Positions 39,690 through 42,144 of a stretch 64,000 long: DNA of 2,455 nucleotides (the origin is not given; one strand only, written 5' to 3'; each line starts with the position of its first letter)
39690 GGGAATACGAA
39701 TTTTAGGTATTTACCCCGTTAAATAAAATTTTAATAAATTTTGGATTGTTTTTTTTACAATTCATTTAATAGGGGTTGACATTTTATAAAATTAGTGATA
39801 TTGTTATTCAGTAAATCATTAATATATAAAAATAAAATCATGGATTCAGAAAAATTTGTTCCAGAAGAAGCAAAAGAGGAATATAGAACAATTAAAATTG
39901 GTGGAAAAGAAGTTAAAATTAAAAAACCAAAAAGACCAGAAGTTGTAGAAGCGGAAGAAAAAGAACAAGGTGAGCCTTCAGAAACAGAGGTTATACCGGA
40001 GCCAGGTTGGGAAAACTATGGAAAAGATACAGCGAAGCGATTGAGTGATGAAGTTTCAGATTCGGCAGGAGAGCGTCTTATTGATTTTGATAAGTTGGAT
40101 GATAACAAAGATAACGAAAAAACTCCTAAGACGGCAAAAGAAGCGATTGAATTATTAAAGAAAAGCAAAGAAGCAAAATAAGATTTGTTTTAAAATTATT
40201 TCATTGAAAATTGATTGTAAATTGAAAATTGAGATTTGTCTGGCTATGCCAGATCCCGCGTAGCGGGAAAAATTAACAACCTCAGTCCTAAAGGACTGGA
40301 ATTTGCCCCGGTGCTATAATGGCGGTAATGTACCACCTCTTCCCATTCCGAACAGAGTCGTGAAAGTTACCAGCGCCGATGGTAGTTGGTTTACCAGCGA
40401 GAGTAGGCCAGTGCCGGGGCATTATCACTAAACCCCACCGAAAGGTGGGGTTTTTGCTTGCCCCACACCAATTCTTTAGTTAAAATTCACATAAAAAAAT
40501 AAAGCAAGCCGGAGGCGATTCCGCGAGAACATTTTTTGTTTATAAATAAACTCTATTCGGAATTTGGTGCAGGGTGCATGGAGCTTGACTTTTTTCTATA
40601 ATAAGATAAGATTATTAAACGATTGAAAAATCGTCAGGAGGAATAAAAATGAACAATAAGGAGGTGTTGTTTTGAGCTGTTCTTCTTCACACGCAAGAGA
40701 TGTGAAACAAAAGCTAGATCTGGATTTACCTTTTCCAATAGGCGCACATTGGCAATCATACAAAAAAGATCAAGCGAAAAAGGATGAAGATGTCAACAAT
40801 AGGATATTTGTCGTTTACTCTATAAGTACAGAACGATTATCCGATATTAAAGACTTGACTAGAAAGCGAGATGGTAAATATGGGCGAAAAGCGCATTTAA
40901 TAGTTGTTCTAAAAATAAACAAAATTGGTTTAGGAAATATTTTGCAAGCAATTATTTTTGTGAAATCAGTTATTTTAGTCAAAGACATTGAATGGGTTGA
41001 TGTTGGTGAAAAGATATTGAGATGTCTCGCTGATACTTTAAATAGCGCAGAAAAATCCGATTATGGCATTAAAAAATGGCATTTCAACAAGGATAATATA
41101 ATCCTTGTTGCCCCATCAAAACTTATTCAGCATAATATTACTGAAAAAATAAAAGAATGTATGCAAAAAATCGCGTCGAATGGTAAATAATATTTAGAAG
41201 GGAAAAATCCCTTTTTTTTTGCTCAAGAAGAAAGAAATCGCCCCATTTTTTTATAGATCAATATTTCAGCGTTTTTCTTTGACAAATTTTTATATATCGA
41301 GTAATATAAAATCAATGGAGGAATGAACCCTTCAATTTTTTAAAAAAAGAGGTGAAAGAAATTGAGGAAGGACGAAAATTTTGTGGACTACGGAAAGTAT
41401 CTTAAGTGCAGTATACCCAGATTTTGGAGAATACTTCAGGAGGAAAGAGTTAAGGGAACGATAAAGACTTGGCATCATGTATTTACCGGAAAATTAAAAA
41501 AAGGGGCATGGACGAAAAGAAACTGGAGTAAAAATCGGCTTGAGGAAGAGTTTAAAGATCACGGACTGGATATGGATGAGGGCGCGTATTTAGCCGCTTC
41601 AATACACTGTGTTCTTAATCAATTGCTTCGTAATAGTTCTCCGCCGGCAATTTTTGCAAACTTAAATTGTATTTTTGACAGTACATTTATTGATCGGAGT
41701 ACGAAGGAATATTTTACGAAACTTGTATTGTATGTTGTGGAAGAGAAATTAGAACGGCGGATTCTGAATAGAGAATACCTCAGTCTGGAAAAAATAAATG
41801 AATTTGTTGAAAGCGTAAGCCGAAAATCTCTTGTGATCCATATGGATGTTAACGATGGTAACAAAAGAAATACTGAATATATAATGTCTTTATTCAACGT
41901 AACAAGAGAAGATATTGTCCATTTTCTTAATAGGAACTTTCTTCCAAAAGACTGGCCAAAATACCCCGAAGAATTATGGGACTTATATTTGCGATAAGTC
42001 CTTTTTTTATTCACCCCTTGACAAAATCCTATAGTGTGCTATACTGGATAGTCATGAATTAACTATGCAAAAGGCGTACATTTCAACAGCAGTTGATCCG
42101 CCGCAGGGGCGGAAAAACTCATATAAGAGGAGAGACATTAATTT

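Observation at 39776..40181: Promoter-equipped protein-coding ORF inside the 23S-5S spacer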

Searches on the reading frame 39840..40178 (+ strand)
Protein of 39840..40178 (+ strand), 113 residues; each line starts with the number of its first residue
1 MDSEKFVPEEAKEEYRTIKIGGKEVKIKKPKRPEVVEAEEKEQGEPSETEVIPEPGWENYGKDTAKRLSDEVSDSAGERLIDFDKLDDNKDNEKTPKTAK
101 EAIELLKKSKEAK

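Call 10: search_protein_families(library=pfam, proteins=[window:39840-40178:+], max_evalue=10)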
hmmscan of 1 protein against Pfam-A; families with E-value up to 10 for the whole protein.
window:39840-40178:+ (113 aa): 1 family
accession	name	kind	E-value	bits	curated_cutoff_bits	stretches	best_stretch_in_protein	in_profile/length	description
PF07129.17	DUF1381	-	1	9.5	27.2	1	34-44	29-39/44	Protein of unknown function (DUF1381)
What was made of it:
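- On Homing endonuclease of rRNA introns or insertions (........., GIY-YIG): Call 10: no domain.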

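Call 11: search_protein_families(library=ncbifam, proteins=[window:39840-40178:+], max_evalue=10)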
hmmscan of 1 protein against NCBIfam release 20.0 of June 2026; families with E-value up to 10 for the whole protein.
window:39840-40178:+ (113 aa): 0 families

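Call 12: find_homologous_proteins(query=window:39840-40178:+, max_evalue=0.01)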
Query window:39840-40178:+ (113 aa): 1 proteins with E <= 0.01 among 7 candidates.
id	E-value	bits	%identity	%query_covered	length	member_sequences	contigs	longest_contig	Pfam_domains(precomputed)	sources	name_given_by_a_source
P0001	4.3e-62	225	100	100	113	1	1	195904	-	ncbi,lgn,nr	ncbi:MAG: hypothetical protein Q8N37_02055 [bacterium]|nr:hypothetical protein [bacterium]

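Call 13: find_encoding_contigs(protein=P0001, flank=10000, max_places=6)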
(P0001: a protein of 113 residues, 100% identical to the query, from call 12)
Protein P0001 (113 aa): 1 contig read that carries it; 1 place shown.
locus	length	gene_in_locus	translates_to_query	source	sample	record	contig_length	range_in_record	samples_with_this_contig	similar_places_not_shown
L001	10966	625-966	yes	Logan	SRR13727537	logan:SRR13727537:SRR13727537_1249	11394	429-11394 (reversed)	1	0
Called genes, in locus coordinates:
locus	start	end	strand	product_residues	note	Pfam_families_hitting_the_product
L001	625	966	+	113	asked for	-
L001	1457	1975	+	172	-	-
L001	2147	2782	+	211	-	-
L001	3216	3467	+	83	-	-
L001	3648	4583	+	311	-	-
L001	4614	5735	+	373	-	PF01098:FTSW_RODA_SPOVE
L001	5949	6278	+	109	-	-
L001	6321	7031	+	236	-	PF01386:Ribosomal_L25p, PF14693:Ribosomal_TL5_C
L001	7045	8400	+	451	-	PF24568:CC_PcsB (weak), PF13406:SLT_2 (weak)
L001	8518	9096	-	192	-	-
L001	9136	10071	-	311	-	PF17827:PrmC_N, PF01170:UPF0020, PF01209:Ubie_methyltran (weak), PF02384:N6_Mtase, PF05175:MTS, PF06325:PrmA, PF13847:Methyltransf_31, PF13649:Methyltransf_25, +5 more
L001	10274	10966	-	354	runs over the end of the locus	PF03462:PCRF, PF00472:RF-1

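Call 15: find_related_loci(query=window:39840-40178:+, collection=genome_contigs, flank=6000)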
Query window:39840-40178:+ (113 aa) in genome_contigs; peptide patterns used: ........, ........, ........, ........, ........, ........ (x = any residue, [..] = any of these).
232 stretches matched a pattern, but none encodes a relative of the query by tblastn (E <= 1e-3).

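Call 21: search_protein_representatives(protein=window:39840-40178:+)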
Query: 113 residues. Proteins with E-value up to 0.001 (for the whole library): 3; up to 1e-10: 1; up to 1e-30: 1. The best 3 are listed.
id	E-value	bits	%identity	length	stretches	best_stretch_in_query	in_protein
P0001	1.4e-62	224.9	100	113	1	1-113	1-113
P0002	4.0e-05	40.1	27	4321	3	24-105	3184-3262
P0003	1.0e-04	38.8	58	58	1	59-113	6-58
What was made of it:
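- Tried and rejected: The exhaustive representative search added the 58-aa allele and one 4321-aa protein, which I take to be a low-complexity match (call 21).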

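Call 23: find_encoding_contigs(protein=P0003, flank=6000, max_places=6)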
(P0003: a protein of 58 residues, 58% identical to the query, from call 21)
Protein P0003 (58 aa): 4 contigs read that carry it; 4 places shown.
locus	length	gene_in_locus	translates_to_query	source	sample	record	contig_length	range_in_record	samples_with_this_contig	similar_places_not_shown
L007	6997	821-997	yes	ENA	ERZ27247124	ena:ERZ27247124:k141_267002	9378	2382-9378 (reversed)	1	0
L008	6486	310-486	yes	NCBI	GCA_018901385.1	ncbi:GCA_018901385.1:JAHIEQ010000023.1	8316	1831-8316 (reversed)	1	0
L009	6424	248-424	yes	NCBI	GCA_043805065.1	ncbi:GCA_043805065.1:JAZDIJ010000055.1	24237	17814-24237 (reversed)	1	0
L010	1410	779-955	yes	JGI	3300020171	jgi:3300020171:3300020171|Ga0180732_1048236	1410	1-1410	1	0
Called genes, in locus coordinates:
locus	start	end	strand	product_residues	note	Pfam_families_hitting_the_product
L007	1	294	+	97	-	?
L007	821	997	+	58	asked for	-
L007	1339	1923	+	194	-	-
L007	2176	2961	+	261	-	-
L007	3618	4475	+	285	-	-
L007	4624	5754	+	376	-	PF01098:FTSW_RODA_SPOVE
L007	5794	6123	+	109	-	-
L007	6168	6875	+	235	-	PF01386:Ribosomal_L25p, PF14693:Ribosomal_TL5_C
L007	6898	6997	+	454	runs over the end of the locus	-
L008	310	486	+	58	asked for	-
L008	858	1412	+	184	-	-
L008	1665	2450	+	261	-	-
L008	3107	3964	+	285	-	-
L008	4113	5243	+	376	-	PF01098:FTSW_RODA_SPOVE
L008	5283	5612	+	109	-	-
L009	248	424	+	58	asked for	-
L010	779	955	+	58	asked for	-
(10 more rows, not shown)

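Call 30: find_homologous_proteins(query=A2, max_evalue=10)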
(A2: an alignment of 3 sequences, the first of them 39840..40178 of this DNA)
Query A2 (3 sequences) (113 aa, profile of the alignment): 3 proteins with E <= 10 among 334 candidates.
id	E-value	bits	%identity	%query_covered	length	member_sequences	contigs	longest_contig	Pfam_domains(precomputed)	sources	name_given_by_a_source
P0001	4.4e-42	161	100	100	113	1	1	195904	-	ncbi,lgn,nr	ncbi:MAG: hypothetical protein Q8N37_02055 [bacterium]|nr:hypothetical protein [bacterium]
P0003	3.6e-21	94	67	38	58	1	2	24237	-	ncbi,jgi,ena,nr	ncbi:MAG: hypothetical protein V1732_02235 [Patescibacteria group bacterium]|nr:hypothetical protein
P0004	1.5e-13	69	51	48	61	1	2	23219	-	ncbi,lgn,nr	ncbi:hypothetical protein KKB43_00930 [Patescibacteria group bacterium]|nr:hypothetical protein [Pat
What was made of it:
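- The family has only three members (call 30).
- Tried and rejected: The 5.8-billion-cluster search returned only self with the single sequence and only the three alleles with a profile (calls 12, 30).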

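Call 54: search_solved_structures(query=window:39840-40178:+, max_evalue=10)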
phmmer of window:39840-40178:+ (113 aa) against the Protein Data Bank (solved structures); distinct sequences matched with E-value up to 10: 1.
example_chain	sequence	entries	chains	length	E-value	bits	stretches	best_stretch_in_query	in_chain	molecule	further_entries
1ee1_A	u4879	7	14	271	0.34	14.6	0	45-86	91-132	NH(3)-DEPENDENT NAD(+) SYNTHETASE | NAD SYNTHETASE | PROTEIN (NAD SYNTHETASE)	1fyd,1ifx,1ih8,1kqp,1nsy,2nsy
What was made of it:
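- Closest known: Highly charged, intrinsically disordered small bacterial proteins. Different: There is no sequence relationship to any described family (calls 10, 11, 54).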

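Call 55: search_protein_families(library=phrogs, proteins=[window:39840-40178:+, P0003], max_evalue=1)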
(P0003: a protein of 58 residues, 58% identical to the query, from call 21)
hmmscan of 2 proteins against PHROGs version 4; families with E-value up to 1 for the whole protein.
window:39840-40178:+ (113 aa): 1 family
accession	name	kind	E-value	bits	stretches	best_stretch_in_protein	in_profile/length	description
phrog_29634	-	unknown function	0.0078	17.2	1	16-95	84-162/261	-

P0003 (58 aa): 1 family
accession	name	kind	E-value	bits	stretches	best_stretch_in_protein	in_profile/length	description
phrog_1048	-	unknown function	0.063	14.2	1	16-58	83-126/211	-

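Call 63: predict_structure(alignment_id=A2)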
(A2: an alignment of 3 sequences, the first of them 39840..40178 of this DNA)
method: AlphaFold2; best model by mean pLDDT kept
length: 113 residues; sequences in the alignment: 3
mean_pLDDT: 59.1   pTM: 0.17
mean pLDDT of the five models: 59.1, 57.8, 57.2, 56.7, 50.8
residues with pLDDT >= 90: 0; 70-90: 22; 50-70: 70; < 50: 21
segments of 3 or more residues with pLDDT < 50: 32-48
pLDDT, mean of each block of 10 residues (from residue 1): 55 62 70 47 46 56 58 55 56 63 81 61
secondary structure, 60 per line:
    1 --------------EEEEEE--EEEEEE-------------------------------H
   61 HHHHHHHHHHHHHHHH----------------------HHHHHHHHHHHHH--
elements in order: E15-20 E23-28 H60-76 H99-111

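Call 73: search_protein_families(library=padloc, proteins=[window:39840-40178:+], max_evalue=0.1)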
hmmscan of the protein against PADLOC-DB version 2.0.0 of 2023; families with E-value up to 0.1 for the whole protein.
window:39840-40178:+ (113 aa): 0 families
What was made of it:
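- There is no similarity to homing endonucleases, the IVS protein or any phage or defence family (calls 10, 55, 73).
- Tried and rejected: Pfam, NCBIfam, PHROGs, PADLOC and PDB sequence searches gave nothing meaningful (calls 10, 11, 54, 55, 73).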

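Call 77: find_encoding_contigs(protein=P0004, flank=10000, max_places=6)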
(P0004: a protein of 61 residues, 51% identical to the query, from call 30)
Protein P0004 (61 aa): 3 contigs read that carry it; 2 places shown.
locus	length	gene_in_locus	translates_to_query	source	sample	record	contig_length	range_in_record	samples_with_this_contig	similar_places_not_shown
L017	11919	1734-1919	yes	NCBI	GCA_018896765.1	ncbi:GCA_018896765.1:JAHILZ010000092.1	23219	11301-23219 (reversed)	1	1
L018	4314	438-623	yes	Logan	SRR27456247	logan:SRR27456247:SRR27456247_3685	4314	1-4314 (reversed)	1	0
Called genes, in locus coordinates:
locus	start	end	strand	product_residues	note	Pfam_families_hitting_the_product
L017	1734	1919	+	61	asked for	-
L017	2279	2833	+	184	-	-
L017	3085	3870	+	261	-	-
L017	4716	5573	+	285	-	-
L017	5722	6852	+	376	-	PF01098:FTSW_RODA_SPOVE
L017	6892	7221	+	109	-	-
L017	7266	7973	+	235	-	PF01386:Ribosomal_L25p, PF14693:Ribosomal_TL5_C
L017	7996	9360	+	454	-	-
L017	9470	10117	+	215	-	PF01726:LexA_DNA_bind, PF00717:Peptidase_S24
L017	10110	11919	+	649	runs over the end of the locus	PF13588:HSDR_N_2, PF02384:N6_Mtase, PF01170:UPF0020 (faint), PF20473:MmeI_Mtase (weak), PF07669:Eco57I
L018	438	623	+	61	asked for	-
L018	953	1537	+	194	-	-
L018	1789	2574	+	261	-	-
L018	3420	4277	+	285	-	-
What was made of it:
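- Independent assemblies: the alleles recur in separate samples (calls 13, 23, 77), and NCBI's pipeline calls all three as genes (call 30).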

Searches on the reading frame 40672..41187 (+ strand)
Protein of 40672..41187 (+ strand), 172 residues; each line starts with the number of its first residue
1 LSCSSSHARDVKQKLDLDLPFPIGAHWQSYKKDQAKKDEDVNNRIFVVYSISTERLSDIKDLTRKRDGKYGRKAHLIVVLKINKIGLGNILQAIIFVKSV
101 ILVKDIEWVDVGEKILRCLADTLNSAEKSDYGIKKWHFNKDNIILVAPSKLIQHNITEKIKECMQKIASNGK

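Call 43: find_homologous_proteins(query=A3, max_evalue=0.001)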
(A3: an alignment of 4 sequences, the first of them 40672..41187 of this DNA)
Query A3 (4 sequences) (172 aa, profile of the alignment): 6 proteins with E <= 0.001 among 1050 candidates.
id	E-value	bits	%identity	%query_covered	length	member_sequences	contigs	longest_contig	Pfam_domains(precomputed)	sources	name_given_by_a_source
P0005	3.2e-120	417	46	100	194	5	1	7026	-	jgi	-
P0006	1.8e-70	255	99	94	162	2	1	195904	-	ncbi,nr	ncbi:MAG: hypothetical protein Q8N37_02065 [bacterium]|nr:hypothetical protein [bacterium]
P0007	2.4e-64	235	73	100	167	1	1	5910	-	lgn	-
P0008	8.2e-54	200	65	100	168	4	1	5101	-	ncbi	-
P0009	2.6e-48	182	47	96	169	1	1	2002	-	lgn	-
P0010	4.7e-37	146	50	88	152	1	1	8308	-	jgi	-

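Call 44: find_encoding_contigs(protein=P0007, flank=6000, max_places=4)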
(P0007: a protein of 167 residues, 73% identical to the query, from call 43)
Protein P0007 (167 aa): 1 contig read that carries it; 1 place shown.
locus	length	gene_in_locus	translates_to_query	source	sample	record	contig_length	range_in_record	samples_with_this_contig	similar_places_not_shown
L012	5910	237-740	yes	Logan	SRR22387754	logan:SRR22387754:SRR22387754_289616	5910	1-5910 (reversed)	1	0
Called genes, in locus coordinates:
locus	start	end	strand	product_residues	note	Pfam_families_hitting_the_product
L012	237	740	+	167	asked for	-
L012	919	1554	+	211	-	-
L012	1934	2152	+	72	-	-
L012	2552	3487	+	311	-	-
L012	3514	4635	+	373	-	PF01098:FTSW_RODA_SPOVE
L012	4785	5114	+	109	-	-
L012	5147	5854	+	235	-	PF01386:Ribosomal_L25p, PF14693:Ribosomal_TL5_C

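Call 45: find_encoding_contigs(protein=P0008, flank=6000, max_places=4)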
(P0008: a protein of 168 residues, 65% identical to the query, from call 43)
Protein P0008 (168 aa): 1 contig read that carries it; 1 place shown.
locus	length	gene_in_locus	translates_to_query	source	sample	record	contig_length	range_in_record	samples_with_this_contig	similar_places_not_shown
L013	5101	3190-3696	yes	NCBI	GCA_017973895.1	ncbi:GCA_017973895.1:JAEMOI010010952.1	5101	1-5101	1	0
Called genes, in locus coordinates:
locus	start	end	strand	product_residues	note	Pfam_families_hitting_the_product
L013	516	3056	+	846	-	PF00932:LTD, PF01336:tRNA_anti-codon (faint)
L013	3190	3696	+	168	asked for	-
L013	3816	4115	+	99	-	-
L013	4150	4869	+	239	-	PF14378:PAP2_3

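Call 46: find_encoding_contigs(protein=P0009, flank=6000, max_places=4)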
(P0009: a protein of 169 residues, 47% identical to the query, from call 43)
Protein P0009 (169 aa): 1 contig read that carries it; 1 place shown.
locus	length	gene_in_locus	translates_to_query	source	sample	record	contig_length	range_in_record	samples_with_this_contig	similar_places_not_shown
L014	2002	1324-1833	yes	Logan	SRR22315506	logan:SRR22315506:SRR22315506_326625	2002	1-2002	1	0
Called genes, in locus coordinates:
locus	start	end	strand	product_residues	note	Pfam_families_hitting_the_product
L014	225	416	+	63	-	-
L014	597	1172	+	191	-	PF04307:YdjM (weak)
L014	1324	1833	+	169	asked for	-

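Call 47: find_encoding_contigs(protein=P0010, flank=6000, max_places=4)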
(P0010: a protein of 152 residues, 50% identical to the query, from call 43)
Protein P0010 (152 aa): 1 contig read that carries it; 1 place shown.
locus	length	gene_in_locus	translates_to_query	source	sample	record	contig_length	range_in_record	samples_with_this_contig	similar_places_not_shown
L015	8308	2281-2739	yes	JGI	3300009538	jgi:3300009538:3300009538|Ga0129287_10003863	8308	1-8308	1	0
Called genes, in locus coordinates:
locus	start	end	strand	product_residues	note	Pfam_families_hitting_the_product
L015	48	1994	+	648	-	PF09972:DUF2207, PF20990:DUF2207_C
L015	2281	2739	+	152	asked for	-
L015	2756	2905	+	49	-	PF17341:DUF5371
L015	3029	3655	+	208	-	PF02698:DUF218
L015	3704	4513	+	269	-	PF06182:ABC2_membrane_6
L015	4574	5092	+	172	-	PF04229:GrpB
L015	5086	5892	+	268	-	PF06182:ABC2_membrane_6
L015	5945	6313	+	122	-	PF05635:23S_rRNA_IVP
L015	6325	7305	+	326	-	PF00005:ABC_tran, PF13304:AAA_21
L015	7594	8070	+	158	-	-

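Call 48: find_encoding_contigs(protein=P0005, flank=6000, max_places=8)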
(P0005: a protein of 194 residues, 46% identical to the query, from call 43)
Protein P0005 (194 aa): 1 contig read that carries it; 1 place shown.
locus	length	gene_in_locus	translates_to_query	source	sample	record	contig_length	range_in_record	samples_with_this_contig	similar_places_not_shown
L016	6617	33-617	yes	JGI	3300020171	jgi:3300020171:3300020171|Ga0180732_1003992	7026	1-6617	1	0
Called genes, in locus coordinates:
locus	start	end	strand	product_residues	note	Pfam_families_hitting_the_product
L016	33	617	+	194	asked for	-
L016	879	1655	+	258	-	-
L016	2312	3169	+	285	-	-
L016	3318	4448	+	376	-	PF01098:FTSW_RODA_SPOVE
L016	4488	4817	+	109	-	-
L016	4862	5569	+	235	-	PF01386:Ribosomal_L25p, PF14693:Ribosomal_TL5_C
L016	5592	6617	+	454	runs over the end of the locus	-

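Call 64: search_protein_families(library=pfam, proteins=[window:40672-41187:+], max_evalue=0.01)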
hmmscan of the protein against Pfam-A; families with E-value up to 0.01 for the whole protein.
window:40672-41187:+ (172 aa): 0 families

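Call 73: search_protein_families(library=padloc, proteins=[window:40672-41187:+], max_evalue=0.1)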
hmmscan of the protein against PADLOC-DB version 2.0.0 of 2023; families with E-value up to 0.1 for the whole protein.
window:40672-41187:+ (172 aa): 0 families

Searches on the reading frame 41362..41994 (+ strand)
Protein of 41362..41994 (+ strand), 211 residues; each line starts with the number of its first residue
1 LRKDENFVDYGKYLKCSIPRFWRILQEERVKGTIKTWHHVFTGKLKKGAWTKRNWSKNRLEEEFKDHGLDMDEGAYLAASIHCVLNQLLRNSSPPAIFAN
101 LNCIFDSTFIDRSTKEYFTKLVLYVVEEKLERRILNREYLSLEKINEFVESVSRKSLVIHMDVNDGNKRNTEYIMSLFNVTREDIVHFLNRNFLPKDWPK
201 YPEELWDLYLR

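Call 64: search_protein_families(library=pfam, proteins=[window:41362-41994:+], max_evalue=0.01)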
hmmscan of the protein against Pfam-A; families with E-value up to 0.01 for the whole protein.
window:41362-41994:+ (211 aa): 0 families

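Call 73: search_protein_families(library=padloc, proteins=[window:41362-41994:+], max_evalue=0.1)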
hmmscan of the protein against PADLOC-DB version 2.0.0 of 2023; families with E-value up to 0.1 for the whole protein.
window:41362-41994:+ (211 aa): 1 family
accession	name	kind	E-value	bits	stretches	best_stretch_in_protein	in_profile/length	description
PDLC01164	CARF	-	0.0035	14.8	1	27-194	204-309/342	CARF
